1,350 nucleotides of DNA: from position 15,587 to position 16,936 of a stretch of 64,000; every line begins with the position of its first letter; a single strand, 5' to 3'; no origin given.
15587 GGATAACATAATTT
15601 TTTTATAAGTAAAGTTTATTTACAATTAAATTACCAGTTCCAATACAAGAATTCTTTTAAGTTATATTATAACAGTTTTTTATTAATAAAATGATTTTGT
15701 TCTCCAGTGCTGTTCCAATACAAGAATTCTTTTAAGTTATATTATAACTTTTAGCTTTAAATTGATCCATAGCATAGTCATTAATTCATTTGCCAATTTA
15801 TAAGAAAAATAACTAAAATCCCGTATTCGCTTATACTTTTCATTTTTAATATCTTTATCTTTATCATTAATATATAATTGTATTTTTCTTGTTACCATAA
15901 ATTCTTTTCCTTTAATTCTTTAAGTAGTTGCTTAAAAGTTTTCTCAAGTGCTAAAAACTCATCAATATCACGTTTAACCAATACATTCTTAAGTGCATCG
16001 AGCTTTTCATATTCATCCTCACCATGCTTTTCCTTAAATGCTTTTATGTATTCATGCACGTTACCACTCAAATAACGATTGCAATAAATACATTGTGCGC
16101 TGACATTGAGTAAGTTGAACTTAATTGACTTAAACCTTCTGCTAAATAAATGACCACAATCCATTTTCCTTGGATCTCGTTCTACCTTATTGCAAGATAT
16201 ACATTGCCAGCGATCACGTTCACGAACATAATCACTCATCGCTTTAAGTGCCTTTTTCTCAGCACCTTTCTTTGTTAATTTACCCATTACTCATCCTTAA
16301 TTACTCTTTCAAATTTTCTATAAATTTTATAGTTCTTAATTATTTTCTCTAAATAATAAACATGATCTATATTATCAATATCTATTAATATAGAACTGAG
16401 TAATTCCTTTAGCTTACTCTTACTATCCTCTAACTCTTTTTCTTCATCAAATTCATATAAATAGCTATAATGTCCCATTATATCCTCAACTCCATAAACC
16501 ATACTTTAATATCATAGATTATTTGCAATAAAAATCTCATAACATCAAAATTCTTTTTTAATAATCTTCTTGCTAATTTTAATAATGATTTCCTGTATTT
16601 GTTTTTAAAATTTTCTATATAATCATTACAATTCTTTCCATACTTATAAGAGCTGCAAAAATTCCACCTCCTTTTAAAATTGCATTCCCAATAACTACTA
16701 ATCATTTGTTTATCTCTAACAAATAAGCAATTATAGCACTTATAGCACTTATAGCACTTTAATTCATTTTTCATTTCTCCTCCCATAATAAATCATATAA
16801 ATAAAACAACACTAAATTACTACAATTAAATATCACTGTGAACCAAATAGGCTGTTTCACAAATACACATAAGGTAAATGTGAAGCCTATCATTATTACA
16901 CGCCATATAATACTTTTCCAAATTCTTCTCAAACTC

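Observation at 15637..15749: Two perfect 37-bp direct repeats separated by a 39-bp unique spacer (mini CRISPR-like unit?)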

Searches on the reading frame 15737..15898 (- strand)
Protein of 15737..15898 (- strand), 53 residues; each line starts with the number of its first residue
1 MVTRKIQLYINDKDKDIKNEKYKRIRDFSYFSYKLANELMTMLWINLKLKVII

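Call 15: search_protein_families(library=pfam, proteins=[window:15737-15898:-], max_evalue=0.01)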
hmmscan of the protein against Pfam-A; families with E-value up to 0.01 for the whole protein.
window:15737-15898:- (53 aa): 0 families

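Call 57: search_protein_families(library=phrogs, proteins=[window:15737-15898:-], max_evalue=0.01)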
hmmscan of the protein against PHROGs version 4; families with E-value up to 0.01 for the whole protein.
window:15737-15898:- (53 aa): 0 families

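Call 87: search_protein_families(library=ncbifam, proteins=[window:15737-15898:-], max_evalue=0.01)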
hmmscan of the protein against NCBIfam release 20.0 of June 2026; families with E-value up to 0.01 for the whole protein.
window:15737-15898:- (53 aa): 0 families

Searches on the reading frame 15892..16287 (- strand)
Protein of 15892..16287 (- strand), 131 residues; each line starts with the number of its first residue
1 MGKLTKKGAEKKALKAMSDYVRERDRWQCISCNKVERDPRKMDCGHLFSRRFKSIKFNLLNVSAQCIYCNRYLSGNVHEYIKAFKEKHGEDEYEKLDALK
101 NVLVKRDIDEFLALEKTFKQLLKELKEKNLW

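Call 15: search_protein_families(library=pfam, proteins=[window:15892-16287:-], max_evalue=0.01)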
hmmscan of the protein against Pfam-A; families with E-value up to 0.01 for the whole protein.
window:15892-16287:- (131 aa): 2 families
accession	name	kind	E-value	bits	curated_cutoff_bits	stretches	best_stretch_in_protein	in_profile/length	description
PF05766.18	NinG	-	2.4e-17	63.8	25.4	1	9-127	75-192/193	Bacteriophage Lambda NinG protein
PF14024.11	DUF4240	-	0.0065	17.1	27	1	81-131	10-60/129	Protein of unknown function (DUF4240)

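Call 17: find_related_loci(query=window:15892-16287:-, collection=viral_contigs, flank=6000)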
Query window:15892-16287:- (131 aa) in viral_contigs; peptide patterns used: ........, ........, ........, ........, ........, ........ (x = any residue, [..] = any of these).
30 stretches matched a pattern; 1 encode a relative of the query (tblastn E <= 1e-3); 1 distinct loci.
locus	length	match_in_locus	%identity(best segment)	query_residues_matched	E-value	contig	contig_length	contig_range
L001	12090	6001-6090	50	91-120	3e-5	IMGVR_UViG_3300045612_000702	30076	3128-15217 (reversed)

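Call 19: find_encoding_contigs(protein=window:15892-16287:-, flank=10000, max_places=10)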
Protein window:15892-16287:- (131 aa): 3 contigs read that carry it; 2 places shown.
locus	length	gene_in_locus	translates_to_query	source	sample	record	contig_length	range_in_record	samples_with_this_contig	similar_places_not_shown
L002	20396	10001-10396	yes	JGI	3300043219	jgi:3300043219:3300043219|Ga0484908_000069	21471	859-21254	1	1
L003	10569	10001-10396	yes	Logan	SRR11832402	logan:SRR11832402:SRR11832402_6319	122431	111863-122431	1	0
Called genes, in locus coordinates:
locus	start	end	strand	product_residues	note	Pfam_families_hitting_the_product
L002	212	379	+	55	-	-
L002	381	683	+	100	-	-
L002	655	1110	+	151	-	PF01139:RtcB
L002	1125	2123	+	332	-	-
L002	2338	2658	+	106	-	-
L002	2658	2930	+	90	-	-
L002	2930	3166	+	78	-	-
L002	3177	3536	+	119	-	-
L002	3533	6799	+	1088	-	PF02867:Ribonuc_red_lgC, PF14528:LAGLIDADG_3, PF12637:TSCPD (faint)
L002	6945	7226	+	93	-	-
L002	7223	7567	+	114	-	PF27050:Phage_P22_Y8K6 (weak)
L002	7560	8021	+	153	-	PF05869:Dam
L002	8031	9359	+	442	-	-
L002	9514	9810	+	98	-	-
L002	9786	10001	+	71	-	-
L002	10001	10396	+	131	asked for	PF05766:NinG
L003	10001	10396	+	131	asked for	PF05766:NinG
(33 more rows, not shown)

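Call 57: search_protein_families(library=phrogs, proteins=[window:15892-16287:-], max_evalue=0.01)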
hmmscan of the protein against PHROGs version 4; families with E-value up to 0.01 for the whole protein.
window:15892-16287:- (131 aa): 6 families
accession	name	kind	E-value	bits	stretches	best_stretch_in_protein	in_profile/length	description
phrog_5034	-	DNA, RNA and nucleotide metabolism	1.7e-29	103.7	1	6-128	11-133/138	NinG/ Rap DNA junction specific endonuclease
phrog_171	-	DNA, RNA and nucleotide metabolism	6.8e-25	89.6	1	6-128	103-224/452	NinG/ Rap DNA junction specific endonuclease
phrog_12986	-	unknown function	0.00032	21.9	1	6-51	70-114/130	-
phrog_1588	-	unknown function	0.0036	18.1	1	11-93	21-104/132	-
phrog_8660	-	DNA, RNA and nucleotide metabolism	0.0038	18.4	1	15-71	113-174/196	HNH endonuclease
phrog_5956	-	DNA, RNA and nucleotide metabolism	0.0055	17.4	1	9-103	42-133/138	HNH endonuclease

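Call 87: search_protein_families(library=ncbifam, proteins=[window:15892-16287:-], max_evalue=0.01)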
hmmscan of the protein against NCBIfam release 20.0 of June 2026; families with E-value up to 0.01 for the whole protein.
window:15892-16287:- (131 aa): 0 families

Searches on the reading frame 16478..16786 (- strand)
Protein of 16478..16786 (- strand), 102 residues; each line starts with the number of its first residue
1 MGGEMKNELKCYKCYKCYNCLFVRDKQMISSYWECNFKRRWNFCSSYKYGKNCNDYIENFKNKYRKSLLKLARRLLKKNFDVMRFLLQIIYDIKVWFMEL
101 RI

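Call 15: search_protein_families(library=pfam, proteins=[window:16478-16786:-], max_evalue=0.01)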
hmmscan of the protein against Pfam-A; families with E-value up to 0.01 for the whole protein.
window:16478-16786:- (102 aa): 1 family
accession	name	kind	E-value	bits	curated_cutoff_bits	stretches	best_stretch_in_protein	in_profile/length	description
PF10075.15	CSN8_PSD8_EIF3K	-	0.00049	20.5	23.7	1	28-72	47-91/144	CSN8/PSMD8/EIF3K family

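Call 57: search_protein_families(library=phrogs, proteins=[window:16478-16786:-], max_evalue=0.01)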
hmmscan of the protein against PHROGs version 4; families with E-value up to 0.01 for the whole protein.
window:16478-16786:- (102 aa): 0 families

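Call 87: search_protein_families(library=ncbifam, proteins=[window:16478-16786:-], max_evalue=0.01)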
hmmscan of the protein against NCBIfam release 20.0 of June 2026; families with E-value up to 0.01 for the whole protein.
window:16478-16786:- (102 aa): 0 families
